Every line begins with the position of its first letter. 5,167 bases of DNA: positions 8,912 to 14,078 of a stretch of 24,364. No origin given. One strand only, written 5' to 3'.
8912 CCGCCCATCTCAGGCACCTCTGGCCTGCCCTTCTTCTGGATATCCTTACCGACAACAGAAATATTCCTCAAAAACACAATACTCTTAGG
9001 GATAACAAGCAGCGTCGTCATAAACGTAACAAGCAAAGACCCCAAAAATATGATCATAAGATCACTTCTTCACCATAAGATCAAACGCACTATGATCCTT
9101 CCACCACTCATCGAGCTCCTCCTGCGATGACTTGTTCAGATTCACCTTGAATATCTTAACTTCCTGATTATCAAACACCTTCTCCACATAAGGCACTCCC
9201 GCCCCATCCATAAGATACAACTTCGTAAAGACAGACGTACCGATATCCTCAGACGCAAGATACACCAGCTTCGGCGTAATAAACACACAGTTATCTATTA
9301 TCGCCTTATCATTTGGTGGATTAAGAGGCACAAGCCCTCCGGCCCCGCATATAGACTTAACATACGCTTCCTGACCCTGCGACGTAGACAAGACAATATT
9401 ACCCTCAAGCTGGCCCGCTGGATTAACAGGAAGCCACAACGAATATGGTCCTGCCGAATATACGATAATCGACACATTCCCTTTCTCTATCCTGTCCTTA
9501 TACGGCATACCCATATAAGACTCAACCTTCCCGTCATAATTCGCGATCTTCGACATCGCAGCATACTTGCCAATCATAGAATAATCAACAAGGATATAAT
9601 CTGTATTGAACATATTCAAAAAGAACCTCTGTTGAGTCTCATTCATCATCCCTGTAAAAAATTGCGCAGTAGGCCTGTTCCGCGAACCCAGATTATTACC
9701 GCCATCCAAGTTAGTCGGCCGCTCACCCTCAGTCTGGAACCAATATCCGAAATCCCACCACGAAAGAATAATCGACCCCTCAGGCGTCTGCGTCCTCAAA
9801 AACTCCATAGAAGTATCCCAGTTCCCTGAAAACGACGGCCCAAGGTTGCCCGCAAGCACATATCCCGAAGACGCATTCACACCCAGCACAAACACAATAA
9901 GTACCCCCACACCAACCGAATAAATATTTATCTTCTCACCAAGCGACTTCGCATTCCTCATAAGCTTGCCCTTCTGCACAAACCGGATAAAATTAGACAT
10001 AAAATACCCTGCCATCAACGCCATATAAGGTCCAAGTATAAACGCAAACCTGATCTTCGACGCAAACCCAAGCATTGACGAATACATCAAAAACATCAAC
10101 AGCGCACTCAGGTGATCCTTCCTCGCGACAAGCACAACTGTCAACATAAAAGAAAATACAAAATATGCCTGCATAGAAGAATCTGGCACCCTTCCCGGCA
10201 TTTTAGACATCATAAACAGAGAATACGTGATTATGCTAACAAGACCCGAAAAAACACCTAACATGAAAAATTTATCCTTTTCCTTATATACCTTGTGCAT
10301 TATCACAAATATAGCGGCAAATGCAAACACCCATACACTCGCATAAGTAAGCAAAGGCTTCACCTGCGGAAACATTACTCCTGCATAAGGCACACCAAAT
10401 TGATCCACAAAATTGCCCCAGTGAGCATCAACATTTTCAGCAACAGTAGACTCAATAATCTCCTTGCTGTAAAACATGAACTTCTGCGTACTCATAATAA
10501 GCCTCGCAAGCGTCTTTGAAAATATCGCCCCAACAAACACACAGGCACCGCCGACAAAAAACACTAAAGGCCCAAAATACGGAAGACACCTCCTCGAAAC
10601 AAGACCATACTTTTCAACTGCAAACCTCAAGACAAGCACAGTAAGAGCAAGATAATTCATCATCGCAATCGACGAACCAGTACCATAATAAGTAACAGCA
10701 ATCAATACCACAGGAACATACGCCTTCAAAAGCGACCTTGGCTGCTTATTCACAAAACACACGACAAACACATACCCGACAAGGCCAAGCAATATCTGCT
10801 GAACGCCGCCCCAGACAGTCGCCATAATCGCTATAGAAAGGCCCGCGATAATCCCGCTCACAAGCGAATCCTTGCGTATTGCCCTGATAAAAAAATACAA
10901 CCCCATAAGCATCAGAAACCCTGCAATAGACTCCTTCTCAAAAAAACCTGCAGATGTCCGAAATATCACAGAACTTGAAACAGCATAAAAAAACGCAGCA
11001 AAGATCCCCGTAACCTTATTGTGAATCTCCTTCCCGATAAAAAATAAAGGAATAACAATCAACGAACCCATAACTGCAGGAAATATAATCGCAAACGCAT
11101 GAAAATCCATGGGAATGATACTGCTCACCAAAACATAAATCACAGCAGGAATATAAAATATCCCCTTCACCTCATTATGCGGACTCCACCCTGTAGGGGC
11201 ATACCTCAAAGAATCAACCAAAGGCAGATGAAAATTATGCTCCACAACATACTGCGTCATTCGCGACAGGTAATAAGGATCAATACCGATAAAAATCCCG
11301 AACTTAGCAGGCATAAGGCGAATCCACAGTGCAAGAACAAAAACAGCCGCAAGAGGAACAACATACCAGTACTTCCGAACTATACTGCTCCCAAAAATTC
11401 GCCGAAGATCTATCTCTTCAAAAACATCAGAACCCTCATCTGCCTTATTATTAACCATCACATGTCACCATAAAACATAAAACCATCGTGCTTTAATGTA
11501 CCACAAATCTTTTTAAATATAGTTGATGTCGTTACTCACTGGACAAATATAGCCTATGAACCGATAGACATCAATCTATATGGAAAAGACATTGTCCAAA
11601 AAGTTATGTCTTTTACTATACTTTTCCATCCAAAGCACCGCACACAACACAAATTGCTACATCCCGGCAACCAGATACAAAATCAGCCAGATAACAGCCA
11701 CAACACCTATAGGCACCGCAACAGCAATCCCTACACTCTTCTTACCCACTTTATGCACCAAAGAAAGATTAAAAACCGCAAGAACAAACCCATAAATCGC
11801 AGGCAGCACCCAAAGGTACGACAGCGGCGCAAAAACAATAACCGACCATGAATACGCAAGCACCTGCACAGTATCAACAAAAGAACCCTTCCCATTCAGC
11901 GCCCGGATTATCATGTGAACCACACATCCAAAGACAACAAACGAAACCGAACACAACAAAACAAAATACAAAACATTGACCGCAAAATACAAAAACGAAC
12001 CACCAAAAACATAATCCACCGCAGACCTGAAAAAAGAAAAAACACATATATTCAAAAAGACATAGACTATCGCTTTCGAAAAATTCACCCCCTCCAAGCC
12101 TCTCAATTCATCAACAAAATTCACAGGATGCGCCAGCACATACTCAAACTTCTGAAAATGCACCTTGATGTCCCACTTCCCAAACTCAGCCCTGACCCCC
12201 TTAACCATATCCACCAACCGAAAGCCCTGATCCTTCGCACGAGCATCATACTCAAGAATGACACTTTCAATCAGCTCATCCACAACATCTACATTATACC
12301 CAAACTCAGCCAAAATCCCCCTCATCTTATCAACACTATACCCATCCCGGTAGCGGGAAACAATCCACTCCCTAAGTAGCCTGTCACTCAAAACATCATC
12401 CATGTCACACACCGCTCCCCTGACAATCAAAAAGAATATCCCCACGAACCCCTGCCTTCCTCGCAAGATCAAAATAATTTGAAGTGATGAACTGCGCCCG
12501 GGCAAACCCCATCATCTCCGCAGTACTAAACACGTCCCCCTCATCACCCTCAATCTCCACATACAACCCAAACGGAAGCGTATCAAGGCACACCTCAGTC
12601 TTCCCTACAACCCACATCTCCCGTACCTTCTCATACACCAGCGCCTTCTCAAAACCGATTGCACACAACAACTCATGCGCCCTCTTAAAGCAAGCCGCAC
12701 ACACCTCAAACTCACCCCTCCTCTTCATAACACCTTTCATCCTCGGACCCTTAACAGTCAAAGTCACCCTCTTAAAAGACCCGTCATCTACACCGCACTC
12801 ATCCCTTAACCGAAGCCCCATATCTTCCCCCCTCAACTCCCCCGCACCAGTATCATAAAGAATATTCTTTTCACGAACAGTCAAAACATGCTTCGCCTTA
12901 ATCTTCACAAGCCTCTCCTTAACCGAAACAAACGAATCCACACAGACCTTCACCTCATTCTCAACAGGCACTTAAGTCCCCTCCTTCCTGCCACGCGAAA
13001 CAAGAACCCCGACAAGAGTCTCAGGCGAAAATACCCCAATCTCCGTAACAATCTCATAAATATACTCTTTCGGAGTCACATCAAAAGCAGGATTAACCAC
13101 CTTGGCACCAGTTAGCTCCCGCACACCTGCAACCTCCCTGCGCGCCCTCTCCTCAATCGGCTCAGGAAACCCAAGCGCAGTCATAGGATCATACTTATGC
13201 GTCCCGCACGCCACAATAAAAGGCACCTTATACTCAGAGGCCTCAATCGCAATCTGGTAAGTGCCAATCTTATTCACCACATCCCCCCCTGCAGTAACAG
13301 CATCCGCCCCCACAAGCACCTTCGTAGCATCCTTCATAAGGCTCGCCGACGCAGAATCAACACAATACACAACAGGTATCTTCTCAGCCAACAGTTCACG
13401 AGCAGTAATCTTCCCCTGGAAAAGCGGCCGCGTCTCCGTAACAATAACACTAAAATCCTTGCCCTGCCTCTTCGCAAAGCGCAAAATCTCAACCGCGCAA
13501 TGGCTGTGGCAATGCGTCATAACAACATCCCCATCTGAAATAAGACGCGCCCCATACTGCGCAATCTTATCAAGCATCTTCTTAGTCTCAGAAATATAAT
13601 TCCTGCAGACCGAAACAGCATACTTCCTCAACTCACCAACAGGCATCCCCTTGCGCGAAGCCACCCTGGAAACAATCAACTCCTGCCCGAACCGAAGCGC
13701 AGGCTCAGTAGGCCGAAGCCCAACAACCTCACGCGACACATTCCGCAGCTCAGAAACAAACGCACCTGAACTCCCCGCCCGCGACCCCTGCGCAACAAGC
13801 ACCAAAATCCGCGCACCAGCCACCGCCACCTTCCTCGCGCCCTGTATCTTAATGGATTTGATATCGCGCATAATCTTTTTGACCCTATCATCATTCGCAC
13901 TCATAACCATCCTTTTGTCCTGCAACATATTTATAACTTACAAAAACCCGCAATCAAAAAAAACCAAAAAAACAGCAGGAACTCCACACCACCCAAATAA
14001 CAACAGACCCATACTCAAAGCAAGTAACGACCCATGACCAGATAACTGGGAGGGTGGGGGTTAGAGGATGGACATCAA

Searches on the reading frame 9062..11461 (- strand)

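Call 65: search_protein_families(library=pfam, proteins=[window:9062-11461:-])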
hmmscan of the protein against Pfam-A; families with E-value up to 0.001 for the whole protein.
window:9062-11461:- (799 aa): 2 families
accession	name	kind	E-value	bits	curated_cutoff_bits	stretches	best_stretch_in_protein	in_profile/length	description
PF02516.20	STT3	-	1.2e-18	68.3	24.5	1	56-489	28-369/405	Oligosaccharyl transferase STT3, N-terminal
PF21436.2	STT3-PglB_core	-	0.00016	22.7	23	1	563-606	3-46/131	STT3/PglB/AglB core domain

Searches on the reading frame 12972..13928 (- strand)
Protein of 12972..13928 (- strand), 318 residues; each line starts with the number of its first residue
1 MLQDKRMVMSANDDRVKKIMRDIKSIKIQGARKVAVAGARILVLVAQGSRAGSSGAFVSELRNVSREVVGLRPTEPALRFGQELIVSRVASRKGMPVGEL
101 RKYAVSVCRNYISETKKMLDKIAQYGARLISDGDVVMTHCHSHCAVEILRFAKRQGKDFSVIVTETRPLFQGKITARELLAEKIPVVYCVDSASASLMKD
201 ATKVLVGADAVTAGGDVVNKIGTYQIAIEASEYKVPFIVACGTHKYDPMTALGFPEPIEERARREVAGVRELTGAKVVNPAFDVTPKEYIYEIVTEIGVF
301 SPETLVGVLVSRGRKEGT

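Call 65: search_protein_families(library=pfam, proteins=[window:12972-13928:-])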
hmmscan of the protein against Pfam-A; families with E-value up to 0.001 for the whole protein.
window:12972-13928:- (318 aa): 1 family
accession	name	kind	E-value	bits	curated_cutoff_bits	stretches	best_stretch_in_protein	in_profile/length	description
PF01008.23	IF-2B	-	1.2e-72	245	22.4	1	27-302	1-280/280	Initiation factor 2 subunit family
